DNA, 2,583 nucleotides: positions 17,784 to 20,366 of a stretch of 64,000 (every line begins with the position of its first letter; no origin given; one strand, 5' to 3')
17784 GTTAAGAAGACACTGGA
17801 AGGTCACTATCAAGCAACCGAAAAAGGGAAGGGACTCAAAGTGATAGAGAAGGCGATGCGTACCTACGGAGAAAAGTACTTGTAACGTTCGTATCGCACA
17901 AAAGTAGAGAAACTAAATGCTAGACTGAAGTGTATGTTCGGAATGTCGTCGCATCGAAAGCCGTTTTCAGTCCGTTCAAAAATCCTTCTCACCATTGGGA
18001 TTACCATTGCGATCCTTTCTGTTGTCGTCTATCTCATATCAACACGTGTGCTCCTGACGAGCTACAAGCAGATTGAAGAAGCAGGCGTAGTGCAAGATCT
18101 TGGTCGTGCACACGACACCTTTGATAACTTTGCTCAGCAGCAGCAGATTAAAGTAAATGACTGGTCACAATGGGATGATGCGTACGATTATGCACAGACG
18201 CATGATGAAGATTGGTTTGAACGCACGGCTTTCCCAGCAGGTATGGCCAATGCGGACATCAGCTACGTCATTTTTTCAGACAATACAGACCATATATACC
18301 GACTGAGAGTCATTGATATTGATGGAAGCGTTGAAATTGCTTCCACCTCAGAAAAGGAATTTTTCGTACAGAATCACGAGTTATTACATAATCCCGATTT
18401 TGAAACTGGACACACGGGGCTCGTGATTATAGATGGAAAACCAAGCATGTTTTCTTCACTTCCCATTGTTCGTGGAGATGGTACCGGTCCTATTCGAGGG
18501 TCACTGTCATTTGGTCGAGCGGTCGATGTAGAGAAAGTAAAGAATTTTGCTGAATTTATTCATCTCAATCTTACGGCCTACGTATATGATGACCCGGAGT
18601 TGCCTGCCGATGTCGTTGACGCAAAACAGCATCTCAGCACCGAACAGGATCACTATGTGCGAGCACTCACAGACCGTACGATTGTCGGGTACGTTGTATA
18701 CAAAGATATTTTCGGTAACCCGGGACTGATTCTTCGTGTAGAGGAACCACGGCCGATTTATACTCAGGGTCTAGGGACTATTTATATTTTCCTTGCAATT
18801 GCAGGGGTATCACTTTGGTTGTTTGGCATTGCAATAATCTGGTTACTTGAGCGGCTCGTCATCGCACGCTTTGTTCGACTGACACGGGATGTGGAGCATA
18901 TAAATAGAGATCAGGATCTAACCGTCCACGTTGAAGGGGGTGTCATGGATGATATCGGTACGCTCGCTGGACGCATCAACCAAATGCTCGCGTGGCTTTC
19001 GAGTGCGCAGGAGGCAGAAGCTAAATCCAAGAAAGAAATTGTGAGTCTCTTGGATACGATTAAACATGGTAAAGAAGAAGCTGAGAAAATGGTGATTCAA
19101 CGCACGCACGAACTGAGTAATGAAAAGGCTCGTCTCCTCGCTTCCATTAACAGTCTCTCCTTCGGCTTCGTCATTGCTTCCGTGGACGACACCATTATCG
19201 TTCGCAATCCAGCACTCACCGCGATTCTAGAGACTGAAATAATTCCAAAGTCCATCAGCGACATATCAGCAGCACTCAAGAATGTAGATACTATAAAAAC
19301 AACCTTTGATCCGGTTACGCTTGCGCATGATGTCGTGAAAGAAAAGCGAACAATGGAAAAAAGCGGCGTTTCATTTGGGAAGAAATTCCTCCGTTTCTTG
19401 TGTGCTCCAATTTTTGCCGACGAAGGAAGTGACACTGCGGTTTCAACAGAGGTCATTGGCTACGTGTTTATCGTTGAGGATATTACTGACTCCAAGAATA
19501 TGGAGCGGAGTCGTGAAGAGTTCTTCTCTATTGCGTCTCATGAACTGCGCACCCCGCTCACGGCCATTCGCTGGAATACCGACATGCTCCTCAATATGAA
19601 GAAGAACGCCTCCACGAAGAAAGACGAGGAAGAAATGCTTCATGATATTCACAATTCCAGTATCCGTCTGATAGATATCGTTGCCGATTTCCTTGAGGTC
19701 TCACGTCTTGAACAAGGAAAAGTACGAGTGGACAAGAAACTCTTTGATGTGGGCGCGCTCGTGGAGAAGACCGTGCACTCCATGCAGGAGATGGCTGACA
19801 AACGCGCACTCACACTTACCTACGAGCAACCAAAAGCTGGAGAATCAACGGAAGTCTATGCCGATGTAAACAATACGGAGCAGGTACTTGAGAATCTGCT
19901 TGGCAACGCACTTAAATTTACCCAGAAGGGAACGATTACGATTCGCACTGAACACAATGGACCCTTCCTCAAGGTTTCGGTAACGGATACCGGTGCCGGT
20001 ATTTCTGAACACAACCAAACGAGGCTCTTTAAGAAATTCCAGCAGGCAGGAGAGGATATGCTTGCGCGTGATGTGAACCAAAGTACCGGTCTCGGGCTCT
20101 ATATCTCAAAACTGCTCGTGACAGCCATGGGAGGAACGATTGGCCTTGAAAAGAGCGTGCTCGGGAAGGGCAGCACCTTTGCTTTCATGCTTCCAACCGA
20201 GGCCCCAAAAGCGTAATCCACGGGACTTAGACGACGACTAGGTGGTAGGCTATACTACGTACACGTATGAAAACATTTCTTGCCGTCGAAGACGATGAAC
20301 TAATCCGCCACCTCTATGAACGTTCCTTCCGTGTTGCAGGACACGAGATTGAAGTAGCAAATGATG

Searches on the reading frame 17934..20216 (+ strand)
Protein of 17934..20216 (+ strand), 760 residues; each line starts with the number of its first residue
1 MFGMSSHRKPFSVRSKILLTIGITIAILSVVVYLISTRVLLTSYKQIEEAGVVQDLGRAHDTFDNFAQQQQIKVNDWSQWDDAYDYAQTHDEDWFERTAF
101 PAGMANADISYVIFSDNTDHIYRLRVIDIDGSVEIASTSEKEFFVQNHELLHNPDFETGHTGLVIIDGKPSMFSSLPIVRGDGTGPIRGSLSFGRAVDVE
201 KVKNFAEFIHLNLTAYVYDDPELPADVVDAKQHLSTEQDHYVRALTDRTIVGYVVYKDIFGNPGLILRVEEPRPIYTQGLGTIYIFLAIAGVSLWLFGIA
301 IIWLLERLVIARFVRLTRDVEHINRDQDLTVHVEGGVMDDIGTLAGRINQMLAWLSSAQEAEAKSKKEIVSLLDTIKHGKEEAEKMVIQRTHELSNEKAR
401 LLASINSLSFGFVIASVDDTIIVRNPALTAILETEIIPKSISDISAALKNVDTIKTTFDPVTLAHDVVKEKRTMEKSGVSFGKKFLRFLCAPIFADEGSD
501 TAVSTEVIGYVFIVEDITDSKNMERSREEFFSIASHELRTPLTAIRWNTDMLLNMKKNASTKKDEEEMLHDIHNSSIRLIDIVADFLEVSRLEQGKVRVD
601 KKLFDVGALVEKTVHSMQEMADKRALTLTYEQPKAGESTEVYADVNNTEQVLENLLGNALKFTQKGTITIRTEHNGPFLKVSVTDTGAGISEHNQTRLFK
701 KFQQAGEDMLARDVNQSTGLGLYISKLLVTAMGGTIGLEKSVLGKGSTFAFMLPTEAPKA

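Call 44: search_protein_families(library=pfam, proteins=[window:17934-20216:+], max_evalue=0.001)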
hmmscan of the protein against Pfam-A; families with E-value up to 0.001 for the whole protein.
window:17934-20216:+ (760 aa): 3 families
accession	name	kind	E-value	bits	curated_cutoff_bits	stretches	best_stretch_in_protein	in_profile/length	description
PF05228.19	CHASE4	-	4.4e-22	79.2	26.2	1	64-215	3-139/140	CHASE4 domain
PF02518.31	HATPase_c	-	8.8e-22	78.1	26.4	1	645-756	3-110/111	Histidine kinase-, DNA gyrase B-, and HSP90-like ATPase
PF00512.31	HisKA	-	8.2e-16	58.3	26.9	1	527-595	2-66/66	His Kinase A (phospho-acceptor) domain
